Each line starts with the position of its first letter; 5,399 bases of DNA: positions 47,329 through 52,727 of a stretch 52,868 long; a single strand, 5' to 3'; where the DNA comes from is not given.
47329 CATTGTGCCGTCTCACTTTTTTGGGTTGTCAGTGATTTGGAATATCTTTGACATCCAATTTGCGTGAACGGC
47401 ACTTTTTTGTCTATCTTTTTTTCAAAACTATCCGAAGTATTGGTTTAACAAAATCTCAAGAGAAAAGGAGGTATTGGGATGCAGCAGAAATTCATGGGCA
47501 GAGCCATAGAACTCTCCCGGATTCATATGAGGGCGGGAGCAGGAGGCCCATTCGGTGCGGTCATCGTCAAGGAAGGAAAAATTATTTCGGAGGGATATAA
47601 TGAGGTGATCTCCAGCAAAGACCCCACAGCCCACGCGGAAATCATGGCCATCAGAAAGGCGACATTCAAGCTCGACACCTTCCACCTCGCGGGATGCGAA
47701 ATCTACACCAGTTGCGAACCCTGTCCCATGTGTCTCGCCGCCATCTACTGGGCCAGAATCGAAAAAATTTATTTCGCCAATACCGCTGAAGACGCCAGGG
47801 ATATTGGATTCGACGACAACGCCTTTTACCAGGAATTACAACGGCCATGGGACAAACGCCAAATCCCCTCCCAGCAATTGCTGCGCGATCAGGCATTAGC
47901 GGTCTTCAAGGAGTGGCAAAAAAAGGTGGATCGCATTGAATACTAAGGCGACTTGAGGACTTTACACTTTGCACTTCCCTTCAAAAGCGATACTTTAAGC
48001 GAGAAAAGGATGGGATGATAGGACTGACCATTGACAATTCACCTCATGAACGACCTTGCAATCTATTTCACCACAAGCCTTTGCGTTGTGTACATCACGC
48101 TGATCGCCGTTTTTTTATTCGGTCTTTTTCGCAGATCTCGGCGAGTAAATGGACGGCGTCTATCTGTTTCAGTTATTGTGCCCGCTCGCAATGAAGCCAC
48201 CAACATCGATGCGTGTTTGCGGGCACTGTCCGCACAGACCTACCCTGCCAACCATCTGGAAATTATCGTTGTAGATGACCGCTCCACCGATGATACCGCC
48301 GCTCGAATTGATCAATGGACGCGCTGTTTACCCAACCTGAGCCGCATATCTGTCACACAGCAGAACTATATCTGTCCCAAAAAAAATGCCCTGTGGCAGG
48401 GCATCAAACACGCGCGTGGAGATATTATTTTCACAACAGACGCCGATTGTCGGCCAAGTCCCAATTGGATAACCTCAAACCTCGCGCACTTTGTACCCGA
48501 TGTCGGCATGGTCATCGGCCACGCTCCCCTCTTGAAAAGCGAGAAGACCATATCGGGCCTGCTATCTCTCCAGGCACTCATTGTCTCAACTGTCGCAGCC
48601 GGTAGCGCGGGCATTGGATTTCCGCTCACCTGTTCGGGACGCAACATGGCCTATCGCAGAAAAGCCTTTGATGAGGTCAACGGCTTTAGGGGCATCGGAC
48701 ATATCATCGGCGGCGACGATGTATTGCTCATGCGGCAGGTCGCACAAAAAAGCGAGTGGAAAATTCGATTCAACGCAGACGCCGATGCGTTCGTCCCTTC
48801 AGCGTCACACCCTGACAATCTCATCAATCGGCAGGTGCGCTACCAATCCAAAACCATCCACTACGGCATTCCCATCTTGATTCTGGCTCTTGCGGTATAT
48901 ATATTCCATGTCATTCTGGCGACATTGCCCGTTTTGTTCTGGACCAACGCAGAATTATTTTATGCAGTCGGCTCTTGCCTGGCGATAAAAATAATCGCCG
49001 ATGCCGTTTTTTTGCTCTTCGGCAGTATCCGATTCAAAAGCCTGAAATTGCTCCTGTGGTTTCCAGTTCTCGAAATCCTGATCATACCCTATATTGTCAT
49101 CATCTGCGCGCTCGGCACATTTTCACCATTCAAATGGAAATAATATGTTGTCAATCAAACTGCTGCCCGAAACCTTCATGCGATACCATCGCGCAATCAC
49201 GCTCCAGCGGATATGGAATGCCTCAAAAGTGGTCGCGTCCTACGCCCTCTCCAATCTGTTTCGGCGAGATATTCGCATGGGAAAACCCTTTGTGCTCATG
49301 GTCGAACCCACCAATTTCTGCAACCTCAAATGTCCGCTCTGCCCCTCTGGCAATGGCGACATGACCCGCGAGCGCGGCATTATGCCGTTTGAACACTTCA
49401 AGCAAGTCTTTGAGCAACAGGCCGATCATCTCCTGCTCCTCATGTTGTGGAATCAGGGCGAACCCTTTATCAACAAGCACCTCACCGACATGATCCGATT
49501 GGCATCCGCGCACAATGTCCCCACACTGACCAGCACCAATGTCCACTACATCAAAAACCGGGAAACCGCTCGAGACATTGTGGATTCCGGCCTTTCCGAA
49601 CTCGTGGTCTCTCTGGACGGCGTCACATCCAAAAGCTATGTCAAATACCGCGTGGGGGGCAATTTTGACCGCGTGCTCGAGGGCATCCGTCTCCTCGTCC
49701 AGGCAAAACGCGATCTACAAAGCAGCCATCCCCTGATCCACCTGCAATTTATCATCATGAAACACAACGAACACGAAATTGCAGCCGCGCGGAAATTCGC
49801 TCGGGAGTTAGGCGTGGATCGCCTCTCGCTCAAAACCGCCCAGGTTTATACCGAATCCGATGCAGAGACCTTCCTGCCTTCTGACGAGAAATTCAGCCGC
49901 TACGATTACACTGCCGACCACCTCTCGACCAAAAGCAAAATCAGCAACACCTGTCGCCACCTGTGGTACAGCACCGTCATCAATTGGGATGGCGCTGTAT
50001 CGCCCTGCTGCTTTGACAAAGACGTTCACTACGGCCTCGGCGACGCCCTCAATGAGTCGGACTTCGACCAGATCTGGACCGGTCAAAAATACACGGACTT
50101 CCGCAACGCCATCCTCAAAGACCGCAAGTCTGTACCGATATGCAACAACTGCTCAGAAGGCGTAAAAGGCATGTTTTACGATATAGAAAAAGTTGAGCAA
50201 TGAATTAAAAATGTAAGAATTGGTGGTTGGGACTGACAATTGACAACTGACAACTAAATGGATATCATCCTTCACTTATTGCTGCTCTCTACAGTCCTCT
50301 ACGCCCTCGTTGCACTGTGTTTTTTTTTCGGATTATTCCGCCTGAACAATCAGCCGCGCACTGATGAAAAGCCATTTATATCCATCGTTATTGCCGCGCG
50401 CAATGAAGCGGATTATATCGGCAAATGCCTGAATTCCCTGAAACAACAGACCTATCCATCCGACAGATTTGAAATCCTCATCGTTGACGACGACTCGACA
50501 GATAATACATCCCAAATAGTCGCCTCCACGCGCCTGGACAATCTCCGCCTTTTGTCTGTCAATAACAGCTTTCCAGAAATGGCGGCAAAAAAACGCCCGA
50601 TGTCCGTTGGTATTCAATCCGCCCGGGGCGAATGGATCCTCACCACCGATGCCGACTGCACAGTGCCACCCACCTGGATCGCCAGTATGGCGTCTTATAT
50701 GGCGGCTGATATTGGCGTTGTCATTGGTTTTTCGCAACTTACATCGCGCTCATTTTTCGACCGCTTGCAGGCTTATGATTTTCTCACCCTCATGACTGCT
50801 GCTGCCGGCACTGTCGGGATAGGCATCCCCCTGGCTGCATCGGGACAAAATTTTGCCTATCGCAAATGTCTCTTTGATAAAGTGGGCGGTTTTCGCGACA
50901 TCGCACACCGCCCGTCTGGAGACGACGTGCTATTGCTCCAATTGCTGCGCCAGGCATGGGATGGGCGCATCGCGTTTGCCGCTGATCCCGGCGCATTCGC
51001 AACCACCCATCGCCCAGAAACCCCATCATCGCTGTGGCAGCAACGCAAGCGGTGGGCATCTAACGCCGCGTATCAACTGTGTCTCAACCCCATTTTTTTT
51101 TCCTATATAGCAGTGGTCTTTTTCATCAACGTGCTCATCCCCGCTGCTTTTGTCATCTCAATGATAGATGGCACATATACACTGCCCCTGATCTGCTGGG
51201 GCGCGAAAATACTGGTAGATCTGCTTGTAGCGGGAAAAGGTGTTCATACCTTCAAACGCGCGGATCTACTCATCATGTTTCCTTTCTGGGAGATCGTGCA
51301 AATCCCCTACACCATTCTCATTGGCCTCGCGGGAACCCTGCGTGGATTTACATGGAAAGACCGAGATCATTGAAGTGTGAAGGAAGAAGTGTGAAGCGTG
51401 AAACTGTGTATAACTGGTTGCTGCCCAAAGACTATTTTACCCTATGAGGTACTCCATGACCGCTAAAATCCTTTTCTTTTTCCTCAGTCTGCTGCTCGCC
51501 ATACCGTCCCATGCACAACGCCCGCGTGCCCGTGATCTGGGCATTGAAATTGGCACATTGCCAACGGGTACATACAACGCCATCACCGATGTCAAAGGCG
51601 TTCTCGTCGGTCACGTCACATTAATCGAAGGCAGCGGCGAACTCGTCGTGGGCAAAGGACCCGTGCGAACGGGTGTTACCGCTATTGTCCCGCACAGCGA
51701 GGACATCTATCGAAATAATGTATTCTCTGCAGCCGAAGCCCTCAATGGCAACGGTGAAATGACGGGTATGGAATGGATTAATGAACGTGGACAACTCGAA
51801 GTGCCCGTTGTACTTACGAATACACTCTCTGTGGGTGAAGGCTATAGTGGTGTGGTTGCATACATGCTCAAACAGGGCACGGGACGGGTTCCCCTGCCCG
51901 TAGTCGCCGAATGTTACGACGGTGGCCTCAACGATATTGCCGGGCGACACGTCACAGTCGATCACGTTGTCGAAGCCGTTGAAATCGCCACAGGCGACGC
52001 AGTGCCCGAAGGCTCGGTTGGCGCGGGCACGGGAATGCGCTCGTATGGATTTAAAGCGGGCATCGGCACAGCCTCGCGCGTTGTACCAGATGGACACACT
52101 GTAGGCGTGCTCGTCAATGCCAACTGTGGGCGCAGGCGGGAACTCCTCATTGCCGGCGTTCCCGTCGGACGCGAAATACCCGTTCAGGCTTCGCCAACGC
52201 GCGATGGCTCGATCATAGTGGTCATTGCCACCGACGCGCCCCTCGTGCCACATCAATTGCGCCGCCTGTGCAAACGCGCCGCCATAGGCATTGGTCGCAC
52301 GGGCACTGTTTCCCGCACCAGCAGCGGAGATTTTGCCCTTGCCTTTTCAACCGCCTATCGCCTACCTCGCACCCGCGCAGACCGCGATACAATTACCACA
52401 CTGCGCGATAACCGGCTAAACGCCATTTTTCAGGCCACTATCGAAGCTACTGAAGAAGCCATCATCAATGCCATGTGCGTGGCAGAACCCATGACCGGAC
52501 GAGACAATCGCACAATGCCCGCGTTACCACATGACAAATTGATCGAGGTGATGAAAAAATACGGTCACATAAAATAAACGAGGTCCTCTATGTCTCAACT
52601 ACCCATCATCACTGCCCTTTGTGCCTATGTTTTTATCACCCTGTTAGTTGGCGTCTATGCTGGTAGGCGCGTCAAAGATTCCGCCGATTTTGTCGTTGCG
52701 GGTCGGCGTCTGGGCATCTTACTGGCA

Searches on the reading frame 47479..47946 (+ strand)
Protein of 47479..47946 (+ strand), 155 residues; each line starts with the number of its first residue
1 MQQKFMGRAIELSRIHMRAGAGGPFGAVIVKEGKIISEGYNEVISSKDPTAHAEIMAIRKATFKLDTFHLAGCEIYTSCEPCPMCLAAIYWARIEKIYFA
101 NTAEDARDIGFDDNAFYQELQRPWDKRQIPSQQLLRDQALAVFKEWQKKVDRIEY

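Call 9: search_protein_families(library=pfam, proteins=[window:47479-47946:+], max_evalue=0.00001)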
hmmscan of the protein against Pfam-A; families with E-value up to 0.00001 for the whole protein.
window:47479-47946:+ (155 aa): 2 families
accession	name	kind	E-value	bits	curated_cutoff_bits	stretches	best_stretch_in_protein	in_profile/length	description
PF00383.29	dCMP_cyt_deam_1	-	2.3e-27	95.3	25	1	2-100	4-101/102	Cytidine and deoxycytidylate deaminase zinc-binding region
PF14437.12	MafB19-deam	-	6.1e-20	72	27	1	3-106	4-106/142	MafB19-like deaminase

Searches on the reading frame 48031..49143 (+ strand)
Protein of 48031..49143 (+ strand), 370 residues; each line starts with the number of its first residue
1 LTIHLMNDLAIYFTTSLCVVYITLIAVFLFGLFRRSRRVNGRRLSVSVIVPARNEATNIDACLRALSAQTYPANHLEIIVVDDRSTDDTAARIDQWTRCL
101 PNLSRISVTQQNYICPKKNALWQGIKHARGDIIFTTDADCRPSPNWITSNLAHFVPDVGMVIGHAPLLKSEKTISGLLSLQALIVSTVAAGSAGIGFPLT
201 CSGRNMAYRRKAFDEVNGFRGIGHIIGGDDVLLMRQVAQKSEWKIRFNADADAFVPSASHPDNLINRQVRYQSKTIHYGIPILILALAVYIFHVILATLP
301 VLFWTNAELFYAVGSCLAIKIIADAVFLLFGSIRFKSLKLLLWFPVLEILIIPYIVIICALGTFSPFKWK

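Call 9: search_protein_families(library=pfam, proteins=[window:48031-49143:+], max_evalue=0.00001)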
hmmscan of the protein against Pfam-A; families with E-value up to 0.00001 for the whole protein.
window:48031-49143:+ (370 aa): 3 families
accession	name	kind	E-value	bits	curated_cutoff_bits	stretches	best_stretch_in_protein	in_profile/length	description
PF00535.33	Glycos_transf_2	-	1.4e-24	87.4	23.3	1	47-215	1-166/168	Glycosyl transferase family 2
PF13641.12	Glyco_tranf_2_3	-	9.7e-16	58.9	27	1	46-270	3-226/230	Glycosyltransferase like family 2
PF13506.12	Glyco_transf_21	-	3.4e-15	56.4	21.7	1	107-272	8-173/174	Glycosyl transferase family 21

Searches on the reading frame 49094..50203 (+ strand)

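Call 38: search_protein_families(library=pfam, proteins=[window:49094-50203:+], max_evalue=0.00001)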
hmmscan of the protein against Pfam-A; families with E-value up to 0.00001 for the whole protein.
window:49094-50203:+ (369 aa): 2 families
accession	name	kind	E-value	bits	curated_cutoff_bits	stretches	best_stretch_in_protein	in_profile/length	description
PF13186.11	SPASM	-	5.8e-17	62.2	21.5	1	287-353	1-66/67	Iron-sulfur cluster-binding domain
PF04055.27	Radical_SAM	-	7.6e-14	52.7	29.5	1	70-207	1-142/166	Radical SAM superfamily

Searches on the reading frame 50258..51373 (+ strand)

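Call 38: search_protein_families(library=pfam, proteins=[window:50258-51373:+], max_evalue=0.00001)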
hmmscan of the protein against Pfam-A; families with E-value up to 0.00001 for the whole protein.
window:50258-51373:+ (371 aa): 6 families
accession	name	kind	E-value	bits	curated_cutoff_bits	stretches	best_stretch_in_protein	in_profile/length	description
PF00535.33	Glycos_transf_2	-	1.2e-24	87.6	23.3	1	42-174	1-130/168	Glycosyl transferase family 2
PF13641.12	Glyco_tranf_2_3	-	2.8e-13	50.8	27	1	41-268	3-229/230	Glycosyltransferase like family 2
PF13506.12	Glyco_transf_21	-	2.1e-11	44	21.7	1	108-267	15-173/174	Glycosyl transferase family 21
PF13632.12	Glyco_trans_2_3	-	3.9e-10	40.3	27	1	126-304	1-178/198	Glycosyl transferase family group 2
PF10111.15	Glyco_tranf_2_2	-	1.8e-07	31.4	27.3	1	43-214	4-183/276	Glycosyltransferase like family 2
PF13704.12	Glyco_tranf_2_4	-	2.9e-07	31.3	27.5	1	48-133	1-81/98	Glycosyl transferase family 2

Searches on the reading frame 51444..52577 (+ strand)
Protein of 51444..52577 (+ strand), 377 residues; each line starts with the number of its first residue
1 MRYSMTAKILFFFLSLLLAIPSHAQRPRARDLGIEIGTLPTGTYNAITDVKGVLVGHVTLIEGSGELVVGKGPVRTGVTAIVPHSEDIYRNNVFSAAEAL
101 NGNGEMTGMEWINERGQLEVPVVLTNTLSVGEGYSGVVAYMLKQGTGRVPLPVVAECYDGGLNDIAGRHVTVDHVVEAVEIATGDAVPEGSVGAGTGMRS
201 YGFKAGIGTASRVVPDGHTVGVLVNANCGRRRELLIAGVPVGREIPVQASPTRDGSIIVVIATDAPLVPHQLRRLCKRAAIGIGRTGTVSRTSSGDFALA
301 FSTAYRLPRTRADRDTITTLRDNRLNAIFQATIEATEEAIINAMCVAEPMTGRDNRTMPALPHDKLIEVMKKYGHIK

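Call 38: search_protein_families(library=pfam, proteins=[window:51444-52577:+], max_evalue=0.00001)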
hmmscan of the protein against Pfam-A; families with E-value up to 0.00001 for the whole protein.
window:51444-52577:+ (377 aa): 1 family
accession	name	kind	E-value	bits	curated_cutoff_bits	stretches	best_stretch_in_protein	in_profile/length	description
PF03576.19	Peptidase_S58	-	2.1e-112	376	23.9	1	45-357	1-306/307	Peptidase family S58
